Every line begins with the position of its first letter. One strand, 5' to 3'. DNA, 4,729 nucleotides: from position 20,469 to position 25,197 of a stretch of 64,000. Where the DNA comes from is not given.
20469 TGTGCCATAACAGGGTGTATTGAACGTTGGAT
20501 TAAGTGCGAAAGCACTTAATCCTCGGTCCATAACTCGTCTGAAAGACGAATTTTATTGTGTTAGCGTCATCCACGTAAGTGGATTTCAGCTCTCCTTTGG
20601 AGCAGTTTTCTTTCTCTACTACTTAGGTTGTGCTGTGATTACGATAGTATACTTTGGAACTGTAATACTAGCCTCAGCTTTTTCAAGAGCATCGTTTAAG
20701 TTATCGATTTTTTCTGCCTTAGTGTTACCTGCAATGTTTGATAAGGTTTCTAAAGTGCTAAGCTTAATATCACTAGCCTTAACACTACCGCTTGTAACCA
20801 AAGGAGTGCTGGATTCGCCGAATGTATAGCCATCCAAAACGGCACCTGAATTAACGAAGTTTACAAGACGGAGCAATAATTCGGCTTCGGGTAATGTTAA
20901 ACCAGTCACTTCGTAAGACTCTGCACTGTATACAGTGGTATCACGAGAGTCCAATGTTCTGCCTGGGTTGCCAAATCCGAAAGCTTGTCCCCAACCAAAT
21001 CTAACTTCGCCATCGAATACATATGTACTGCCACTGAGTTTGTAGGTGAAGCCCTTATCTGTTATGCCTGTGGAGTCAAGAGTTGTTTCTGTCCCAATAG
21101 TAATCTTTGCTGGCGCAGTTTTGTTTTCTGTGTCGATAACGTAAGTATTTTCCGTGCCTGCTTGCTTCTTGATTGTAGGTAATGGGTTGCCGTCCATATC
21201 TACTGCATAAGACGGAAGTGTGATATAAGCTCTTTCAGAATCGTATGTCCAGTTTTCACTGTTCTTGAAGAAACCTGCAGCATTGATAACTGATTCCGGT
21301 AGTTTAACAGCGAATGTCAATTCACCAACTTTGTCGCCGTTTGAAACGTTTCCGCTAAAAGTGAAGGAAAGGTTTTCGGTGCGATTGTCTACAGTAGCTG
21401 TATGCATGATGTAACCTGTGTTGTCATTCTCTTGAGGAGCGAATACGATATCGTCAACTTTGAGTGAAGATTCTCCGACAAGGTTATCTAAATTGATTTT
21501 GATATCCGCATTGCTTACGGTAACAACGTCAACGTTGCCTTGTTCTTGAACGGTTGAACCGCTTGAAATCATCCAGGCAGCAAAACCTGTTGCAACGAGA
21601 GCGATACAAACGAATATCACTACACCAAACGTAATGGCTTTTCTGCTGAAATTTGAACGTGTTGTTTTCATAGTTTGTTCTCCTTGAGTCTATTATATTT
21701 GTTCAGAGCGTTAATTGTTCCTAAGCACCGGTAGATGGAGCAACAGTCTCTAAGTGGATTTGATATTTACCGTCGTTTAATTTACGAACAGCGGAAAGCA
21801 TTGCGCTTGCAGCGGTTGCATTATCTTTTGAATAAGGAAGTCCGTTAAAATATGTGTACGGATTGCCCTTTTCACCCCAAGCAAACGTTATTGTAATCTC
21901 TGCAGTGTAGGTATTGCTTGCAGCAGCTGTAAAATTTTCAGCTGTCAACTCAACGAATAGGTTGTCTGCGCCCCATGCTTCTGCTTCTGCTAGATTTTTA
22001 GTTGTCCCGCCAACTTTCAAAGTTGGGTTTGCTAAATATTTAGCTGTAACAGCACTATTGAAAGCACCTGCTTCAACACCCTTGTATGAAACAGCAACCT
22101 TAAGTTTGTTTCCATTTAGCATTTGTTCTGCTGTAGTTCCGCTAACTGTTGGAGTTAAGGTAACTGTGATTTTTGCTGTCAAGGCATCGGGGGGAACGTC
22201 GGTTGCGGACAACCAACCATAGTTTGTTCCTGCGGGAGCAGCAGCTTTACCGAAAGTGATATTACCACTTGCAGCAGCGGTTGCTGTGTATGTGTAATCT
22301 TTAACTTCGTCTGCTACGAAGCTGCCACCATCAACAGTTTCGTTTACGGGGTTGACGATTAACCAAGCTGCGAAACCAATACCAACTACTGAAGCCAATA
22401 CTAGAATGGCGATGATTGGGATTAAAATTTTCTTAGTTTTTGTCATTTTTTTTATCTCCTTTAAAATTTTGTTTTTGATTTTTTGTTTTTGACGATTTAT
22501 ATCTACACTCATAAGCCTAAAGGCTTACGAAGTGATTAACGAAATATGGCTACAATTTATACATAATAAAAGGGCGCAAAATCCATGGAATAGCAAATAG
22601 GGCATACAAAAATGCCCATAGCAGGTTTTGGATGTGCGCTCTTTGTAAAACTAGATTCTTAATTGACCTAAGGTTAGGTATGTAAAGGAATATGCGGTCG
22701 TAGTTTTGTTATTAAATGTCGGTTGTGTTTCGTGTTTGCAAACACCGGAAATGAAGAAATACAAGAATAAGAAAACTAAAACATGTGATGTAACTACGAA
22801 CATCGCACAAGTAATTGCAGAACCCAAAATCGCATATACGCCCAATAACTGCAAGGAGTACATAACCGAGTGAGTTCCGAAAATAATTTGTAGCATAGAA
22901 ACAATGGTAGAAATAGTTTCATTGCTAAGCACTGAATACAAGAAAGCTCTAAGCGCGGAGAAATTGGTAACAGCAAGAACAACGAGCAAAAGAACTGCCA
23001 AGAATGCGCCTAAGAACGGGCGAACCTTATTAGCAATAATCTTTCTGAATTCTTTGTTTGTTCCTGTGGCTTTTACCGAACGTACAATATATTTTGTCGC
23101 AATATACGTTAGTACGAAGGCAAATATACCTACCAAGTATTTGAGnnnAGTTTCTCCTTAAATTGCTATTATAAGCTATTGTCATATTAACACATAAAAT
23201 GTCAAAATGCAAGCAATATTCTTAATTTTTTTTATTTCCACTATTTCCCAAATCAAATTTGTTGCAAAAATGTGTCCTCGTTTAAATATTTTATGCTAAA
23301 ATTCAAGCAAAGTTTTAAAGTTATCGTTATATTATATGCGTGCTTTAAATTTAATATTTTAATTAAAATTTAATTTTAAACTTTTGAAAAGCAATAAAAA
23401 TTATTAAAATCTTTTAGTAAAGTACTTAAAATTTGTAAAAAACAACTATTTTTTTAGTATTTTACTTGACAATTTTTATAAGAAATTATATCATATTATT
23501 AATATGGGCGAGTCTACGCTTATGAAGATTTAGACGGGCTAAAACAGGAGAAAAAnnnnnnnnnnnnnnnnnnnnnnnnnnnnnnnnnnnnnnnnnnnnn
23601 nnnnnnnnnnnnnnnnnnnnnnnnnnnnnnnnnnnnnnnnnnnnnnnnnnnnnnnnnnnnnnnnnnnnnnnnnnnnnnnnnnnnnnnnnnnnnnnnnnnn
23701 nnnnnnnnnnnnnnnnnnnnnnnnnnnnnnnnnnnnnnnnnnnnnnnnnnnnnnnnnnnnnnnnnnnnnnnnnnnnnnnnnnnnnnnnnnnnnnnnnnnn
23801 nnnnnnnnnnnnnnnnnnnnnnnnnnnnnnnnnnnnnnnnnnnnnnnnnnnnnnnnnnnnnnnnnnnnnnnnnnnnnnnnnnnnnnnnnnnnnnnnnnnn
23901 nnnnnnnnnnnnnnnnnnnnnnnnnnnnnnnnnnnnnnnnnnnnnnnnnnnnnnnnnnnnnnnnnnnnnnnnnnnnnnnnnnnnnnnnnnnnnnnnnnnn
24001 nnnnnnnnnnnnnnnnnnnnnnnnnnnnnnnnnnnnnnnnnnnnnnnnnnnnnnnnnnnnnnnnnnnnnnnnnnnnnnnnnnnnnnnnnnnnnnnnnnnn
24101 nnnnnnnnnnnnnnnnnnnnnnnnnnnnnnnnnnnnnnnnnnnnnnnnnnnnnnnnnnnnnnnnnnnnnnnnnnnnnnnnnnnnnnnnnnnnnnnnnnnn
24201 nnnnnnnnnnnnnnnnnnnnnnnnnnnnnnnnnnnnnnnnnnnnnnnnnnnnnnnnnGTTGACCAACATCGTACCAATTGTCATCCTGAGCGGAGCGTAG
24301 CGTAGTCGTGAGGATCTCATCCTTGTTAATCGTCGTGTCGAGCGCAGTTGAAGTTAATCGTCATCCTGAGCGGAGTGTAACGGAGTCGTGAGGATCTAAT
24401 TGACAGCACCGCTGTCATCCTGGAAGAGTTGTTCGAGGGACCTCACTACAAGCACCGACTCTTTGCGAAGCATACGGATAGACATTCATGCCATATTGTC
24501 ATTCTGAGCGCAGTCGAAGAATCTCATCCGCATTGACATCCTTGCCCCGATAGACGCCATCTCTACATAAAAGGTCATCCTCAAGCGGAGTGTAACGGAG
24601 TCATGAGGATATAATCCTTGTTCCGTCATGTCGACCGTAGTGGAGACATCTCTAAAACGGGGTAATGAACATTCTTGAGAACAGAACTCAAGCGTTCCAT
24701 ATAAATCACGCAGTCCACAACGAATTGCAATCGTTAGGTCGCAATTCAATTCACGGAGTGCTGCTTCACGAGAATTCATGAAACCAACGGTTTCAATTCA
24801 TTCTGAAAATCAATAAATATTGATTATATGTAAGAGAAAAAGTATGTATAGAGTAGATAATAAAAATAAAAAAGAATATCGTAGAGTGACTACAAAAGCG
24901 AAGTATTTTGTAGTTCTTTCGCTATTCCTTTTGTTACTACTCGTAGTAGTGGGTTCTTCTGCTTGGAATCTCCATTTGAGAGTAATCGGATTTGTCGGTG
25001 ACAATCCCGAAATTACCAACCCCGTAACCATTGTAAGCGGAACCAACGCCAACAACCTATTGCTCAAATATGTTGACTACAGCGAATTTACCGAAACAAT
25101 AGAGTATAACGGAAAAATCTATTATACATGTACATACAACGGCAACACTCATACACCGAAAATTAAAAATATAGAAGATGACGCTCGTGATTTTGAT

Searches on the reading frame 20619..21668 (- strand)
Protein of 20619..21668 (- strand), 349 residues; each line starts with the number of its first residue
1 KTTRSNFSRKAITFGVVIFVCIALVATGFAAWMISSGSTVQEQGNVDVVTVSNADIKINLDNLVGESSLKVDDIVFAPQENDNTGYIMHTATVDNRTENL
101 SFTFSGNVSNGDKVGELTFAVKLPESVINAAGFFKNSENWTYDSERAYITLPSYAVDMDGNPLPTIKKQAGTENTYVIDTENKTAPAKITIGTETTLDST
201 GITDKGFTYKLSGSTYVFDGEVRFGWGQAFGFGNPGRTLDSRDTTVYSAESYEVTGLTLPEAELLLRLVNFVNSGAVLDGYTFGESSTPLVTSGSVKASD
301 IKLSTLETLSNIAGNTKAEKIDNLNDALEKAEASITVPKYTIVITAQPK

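Call 31: search_protein_families(library=pfam, proteins=[window:20619-21668:-], max_evalue=0.001)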
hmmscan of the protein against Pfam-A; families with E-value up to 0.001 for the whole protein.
window:20619-21668:- (349 aa): 0 families

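Call 71: search_protein_families(library=ncbifam, proteins=[window:20619-21668:-], max_evalue=0.1)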
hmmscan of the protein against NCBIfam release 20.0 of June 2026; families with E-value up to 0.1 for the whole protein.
window:20619-21668:- (349 aa): 0 families

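Call 72: search_protein_families(library=pfam, proteins=[window:20619-21668:-], max_evalue=0.5)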
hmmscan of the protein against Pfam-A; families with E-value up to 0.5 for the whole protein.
window:20619-21668:- (349 aa): 1 family
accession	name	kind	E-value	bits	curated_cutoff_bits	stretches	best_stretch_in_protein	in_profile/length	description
PF18003.7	DUF3823_C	-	0.13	13.4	27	1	50-127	2-76/103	Domain of unknown function (DUF3823_C)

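Call 74: search_solved_structures(query=window:20619-21668:-, max_evalue=10)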
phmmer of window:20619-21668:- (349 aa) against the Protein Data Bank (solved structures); distinct sequences matched with E-value up to 10: 1.
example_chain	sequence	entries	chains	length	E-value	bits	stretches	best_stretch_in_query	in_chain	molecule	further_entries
5xxu_G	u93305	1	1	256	2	10.7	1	167-214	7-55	Ribosomal protein eS6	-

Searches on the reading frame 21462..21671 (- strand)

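Call 82: search_protein_families(library=ncbifam, proteins=[window:21462-21671:-], max_evalue=10)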
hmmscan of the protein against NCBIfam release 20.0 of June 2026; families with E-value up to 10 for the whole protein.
seq(70 aa): 1 family
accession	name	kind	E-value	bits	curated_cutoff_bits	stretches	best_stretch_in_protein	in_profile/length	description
NF002939.0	PRK03598.1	equivalog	0.048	12.8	393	1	10-53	3-46/332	secretion protein HlyD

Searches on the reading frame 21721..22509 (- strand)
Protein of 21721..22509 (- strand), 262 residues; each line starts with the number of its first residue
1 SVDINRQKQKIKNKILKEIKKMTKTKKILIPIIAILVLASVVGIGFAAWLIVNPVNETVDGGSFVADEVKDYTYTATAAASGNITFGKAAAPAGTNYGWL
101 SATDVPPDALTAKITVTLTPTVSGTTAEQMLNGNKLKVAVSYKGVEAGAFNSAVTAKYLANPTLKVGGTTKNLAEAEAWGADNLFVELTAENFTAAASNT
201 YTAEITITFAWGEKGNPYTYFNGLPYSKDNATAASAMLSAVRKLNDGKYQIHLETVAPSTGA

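Call 31: search_protein_families(library=pfam, proteins=[window:21721-22509:-], max_evalue=0.001)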
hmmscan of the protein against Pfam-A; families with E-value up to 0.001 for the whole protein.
window:21721-22509:- (262 aa): 0 families

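Call 71: search_protein_families(library=ncbifam, proteins=[window:21721-22509:-], max_evalue=0.1)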
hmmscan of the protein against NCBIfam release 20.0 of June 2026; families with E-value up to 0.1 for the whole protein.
window:21721-22509:- (262 aa): 1 family
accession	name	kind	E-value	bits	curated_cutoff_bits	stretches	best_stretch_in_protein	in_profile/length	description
NF004285.1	PRK05696.1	equivalog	0.029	14.1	179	1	21-60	12-50/171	flagellar basal body-associated protein FliL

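Call 72: search_protein_families(library=pfam, proteins=[window:21721-22509:-], max_evalue=0.5)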
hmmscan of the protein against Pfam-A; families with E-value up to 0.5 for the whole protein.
window:21721-22509:- (262 aa): 1 family
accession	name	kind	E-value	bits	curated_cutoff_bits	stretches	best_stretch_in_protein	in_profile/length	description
PF23906.1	DUF7248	-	0.021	15.2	27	1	20-55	4-39/58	Family of unknown function (DUF7248)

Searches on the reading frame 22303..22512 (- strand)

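Call 82: search_protein_families(library=ncbifam, proteins=[window:22303-22512:-], max_evalue=10)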
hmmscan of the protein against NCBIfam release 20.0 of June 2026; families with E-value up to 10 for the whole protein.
seq(70 aa): 3 families
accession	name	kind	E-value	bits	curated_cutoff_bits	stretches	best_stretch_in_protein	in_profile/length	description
NF004285.1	PRK05696.1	equivalog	0.0063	16.3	179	1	19-56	11-45/171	flagellar basal body-associated protein FliL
NF010065.0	PRK13545.1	equivalog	0.022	13.4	538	1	9-48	271-310/549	teichoic acids export protein ATP-binding subunit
NF046000.1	MAG1210_fam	subfamily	0.13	10.9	275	1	7-48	46-87/550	MAG1210 family protein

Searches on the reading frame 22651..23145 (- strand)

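Call 31: search_protein_families(library=pfam, proteins=[window:22651-23145:-], max_evalue=0.001)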
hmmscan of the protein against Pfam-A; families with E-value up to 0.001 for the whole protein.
window:22651-23145:- (164 aa): 0 families

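Call 71: search_protein_families(library=ncbifam, proteins=[window:22651-23145:-], max_evalue=0.1)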
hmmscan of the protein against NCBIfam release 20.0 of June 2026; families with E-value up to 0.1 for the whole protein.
window:22651-23145:- (164 aa): 0 families

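Call 72: search_protein_families(library=pfam, proteins=[window:22651-23145:-], max_evalue=0.5)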
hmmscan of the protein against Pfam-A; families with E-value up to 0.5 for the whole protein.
window:22651-23145:- (164 aa): 1 family
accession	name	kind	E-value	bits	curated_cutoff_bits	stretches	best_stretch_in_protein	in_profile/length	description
PF11837.13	INV_N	-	0.4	11.7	27.8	0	38-60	17-39/109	Beta-fructofuranosidase, N-terminal domain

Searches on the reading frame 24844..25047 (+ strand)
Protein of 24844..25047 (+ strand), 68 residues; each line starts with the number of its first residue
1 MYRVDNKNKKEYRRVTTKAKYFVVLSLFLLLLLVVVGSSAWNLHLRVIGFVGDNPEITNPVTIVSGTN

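Call 82: search_protein_families(library=ncbifam, proteins=[window:24844-25047:+], max_evalue=10)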
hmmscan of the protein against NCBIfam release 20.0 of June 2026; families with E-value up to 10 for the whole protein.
seq(68 aa): 0 families
